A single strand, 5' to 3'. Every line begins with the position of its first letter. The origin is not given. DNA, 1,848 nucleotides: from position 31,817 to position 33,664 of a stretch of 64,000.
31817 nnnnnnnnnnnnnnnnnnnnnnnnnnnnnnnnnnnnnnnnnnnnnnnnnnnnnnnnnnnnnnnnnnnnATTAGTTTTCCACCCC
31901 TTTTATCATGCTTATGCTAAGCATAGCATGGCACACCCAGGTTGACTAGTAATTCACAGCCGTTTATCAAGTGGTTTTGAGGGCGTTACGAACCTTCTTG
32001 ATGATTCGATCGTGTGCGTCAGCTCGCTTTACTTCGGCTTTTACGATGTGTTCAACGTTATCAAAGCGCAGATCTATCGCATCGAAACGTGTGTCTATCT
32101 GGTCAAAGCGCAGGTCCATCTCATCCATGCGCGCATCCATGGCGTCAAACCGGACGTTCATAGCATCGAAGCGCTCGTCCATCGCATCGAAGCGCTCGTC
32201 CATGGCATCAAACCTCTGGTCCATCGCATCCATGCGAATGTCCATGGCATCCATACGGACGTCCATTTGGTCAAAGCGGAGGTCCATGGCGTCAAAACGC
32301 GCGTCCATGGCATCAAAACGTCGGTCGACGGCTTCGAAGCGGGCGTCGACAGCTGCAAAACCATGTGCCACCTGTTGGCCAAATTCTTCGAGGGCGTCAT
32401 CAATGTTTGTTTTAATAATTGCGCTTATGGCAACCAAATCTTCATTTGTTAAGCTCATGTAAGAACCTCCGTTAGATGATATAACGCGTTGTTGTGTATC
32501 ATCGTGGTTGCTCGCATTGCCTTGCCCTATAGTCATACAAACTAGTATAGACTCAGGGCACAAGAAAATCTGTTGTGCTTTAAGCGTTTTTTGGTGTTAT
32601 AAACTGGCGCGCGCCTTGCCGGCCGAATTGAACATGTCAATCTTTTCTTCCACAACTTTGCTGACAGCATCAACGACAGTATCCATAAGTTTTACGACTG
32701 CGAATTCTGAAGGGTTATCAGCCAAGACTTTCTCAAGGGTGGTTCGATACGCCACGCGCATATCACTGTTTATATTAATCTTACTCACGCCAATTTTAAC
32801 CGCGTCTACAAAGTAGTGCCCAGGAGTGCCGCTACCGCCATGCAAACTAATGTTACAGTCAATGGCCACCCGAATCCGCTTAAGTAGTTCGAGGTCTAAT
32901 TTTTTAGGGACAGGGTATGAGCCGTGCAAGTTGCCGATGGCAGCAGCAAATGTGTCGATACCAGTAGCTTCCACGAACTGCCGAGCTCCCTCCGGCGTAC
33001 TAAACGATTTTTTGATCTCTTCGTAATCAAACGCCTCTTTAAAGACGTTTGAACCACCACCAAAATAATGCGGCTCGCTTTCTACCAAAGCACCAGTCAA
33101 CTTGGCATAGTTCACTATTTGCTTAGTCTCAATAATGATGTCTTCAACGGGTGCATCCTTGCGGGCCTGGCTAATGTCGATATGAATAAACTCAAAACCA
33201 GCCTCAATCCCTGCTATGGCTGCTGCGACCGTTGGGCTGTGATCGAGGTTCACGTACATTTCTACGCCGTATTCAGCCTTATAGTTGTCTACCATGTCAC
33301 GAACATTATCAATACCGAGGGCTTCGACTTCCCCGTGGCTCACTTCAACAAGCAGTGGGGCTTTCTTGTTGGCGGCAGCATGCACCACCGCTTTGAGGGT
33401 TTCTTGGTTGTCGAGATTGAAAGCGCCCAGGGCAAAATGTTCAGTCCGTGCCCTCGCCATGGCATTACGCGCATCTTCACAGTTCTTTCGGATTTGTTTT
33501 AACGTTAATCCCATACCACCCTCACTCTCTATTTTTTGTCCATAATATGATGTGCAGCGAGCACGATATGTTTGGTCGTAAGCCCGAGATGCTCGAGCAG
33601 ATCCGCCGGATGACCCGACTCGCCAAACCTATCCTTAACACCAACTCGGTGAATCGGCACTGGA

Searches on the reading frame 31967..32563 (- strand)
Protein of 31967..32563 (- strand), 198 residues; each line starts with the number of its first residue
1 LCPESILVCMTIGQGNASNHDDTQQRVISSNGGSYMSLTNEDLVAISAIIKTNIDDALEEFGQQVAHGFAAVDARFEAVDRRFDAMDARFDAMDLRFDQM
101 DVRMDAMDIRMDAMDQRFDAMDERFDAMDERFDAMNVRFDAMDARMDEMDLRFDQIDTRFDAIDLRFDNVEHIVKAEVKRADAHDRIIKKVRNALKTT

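Call 3: search_protein_families(library=pfam, proteins=[window:31967-32563:-], max_evalue=1)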
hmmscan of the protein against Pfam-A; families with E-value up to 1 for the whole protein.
window:31967-32563:- (198 aa): 23 families
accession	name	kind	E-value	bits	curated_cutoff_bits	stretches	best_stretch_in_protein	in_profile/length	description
PF23991.1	DUF7310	-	4.2e-09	37.2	40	3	109-183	3-76/83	Coiled-coil region of unknown function (DUF7310)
PF01519.22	DUF16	-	3.2e-06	28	40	2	60-143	27-103/104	Protein of unknown function DUF16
PF09763.15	Sec3_CC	-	3.8e-05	24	27.1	1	50-116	4-70/133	Exocyst complex component Sec3, coiled-coil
PF07889.17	DUF1664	-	0.00013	22.4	34.6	1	50-136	35-121/124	Protein of unknown function (DUF1664)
PF13874.11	Nup54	-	0.00061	20.3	30.5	1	66-161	28-124/140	Nucleoporin complex subunit 54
PF02601.20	Exonuc_VII_L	-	0.0012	18.8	35.9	1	51-164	146-263/315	Exonuclease VII, large subunit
PF06419.17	COG6_N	-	0.0014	19.2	27.4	0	117-151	34-68/114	Conserved oligomeric complex COG6, N-terminal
PF09762.14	CCDC93_CC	-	0.0058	16.2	30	1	84-182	105-202/429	CCDC93 coiled-coil domain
PF00261.25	Tropomyosin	-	0.0093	15.9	38.6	1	104-193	1-90/242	Tropomyosin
PF24423.1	OVT1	-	0.015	16.1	30.9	0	88-159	8-79/100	Major antigen, helical domain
PF10368.14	YkyA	-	0.015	15.5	28.8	1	104-195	39-128/186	Putative cell-wall binding lipoprotein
PF07303.18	Occludin_ELL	-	0.017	16.3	31.2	0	75-136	23-86/101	Occludin homology domain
PF19220.6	Rod_CreS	-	0.033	13.7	100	1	73-179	75-181/359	Crescentin, rod domain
PF12644.12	DUF3782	-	0.035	14.7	24.4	0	111-142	3-34/78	Protein of unknown function (DUF3782)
PF15585.11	Imm7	-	0.053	14.3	25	0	143-185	24-66/130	Immunity protein 7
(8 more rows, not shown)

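Call 56: search_protein_families(library=ncbifam, proteins=[window:31967-32563:-], max_evalue=0.001)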
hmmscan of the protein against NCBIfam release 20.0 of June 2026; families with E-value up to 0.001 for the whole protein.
window:31967-32563:- (198 aa): 6 families
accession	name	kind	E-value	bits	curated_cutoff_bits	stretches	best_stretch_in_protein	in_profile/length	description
NF048001.1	GTP_morpho_1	equivalog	1.1e-06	28.3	50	0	81-117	6-46/70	GTA head formation protein, RCAP_rcc01685 family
NF053525.1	thylo_ssr2422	subfamily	1.9e-06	28.2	38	0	109-141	16-48/77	ssr2422 family thylakoid membrane protein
TIGR02168.1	SMC_prok_B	equivalog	4.1e-05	21.5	567.35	1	64-193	851-981/1181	chromosome segregation protein SMC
NF041035.1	Rad50_Halo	equivalog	6.3e-05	21.5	1000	1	51-195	292-435/883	DNA double-strand break repair ATPase Rad50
NF047515.1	SpiroCoCo_C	equivalog_domain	0.00011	21.5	125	1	76-170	61-175/313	SpiroCoCo family coiled-coil protein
TIGR02169.1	SMC_prok_A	equivalog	0.00023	19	729.4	1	50-175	278-403/1165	chromosome segregation protein SMC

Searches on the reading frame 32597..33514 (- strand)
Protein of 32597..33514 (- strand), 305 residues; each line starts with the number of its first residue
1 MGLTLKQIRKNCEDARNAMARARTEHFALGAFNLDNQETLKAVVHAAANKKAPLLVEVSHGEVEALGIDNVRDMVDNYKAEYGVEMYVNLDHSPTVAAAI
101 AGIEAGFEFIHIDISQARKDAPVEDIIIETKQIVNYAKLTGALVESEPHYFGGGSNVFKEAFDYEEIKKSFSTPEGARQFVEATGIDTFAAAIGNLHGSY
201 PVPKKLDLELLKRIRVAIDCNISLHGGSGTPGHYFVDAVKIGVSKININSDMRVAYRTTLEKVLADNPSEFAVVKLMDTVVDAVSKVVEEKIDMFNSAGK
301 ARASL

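Call 56: search_protein_families(library=ncbifam, proteins=[window:32597-33514:-], max_evalue=0.001)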
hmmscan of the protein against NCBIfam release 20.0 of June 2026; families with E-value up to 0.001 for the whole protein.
window:32597-33514:- (305 aa): 20 families
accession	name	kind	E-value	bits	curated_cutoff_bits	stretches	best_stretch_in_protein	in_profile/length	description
TIGR01859.1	fruc_bis_ald_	equivalog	1.9e-61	208.3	343.05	1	17-301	6-282/282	class II fructose-1,6-bisphosphate aldolase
NF009497.0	PRK12857.1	equivalog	2.8e-55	187.6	423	1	18-301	9-284/284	class II fructose-1,6-bisphosphate aldolase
TIGR00167.1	cbbA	subfamily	1.2e-54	185.6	215.6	1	13-301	4-290/290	ketose-bisphosphate aldolase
NF006042.0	PRK08185.1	subfamily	1.6e-52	178.6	405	1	19-302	9-285/287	hypothetical protein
NF006626.0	PRK09195.1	subfamily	8.4e-52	176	384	1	16-301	7-284/284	tagatose-bisphosphate aldolase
NF009374.0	PRK12737.1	subfamily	6.6e-51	173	383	1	15-300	6-283/284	tagatose-bisphosphate aldolase subunit GatY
TIGR01858.1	tag_bisphos_ald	equivalog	1.6e-46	158.7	443.55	1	16-301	5-282/282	tagatose bisphosphate family class II aldolase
NF005284.0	PRK06801.1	equivalog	2.2e-45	155.3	406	1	17-301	8-286/286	ketose 1,6-bisphosphate aldolase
NF005943.0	PRK07998.1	equivalog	5e-45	154.2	364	1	16-298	7-278/283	class II aldolase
NF005590.0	PRK07315.1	equivalog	8e-38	130.4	443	1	18-301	9-293/293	class II fructose-bisphosphate aldolase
NF005823.0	PRK07709.1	equivalog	4.2e-37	128.5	545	1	18-301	9-285/285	class II fructose-bisphosphate aldolase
NF009375.0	PRK12738.1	equivalog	6e-37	127.4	542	1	20-300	11-283/286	tagatose-bisphosphate aldolase subunit KbaY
NF005288.0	PRK06806.1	equivalog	1.2e-36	126.4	396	1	16-300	7-280/281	class II fructose-bisphosphate aldolase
NF006376.0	PRK08610.1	equivalog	3.7e-36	125.3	527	1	18-301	9-285/286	class II fructose-bisphosphate aldolase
NF004493.0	PRK05835.1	equivalog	7e-34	117.4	558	2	18-231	8-216/307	class II fructose-bisphosphate aldolase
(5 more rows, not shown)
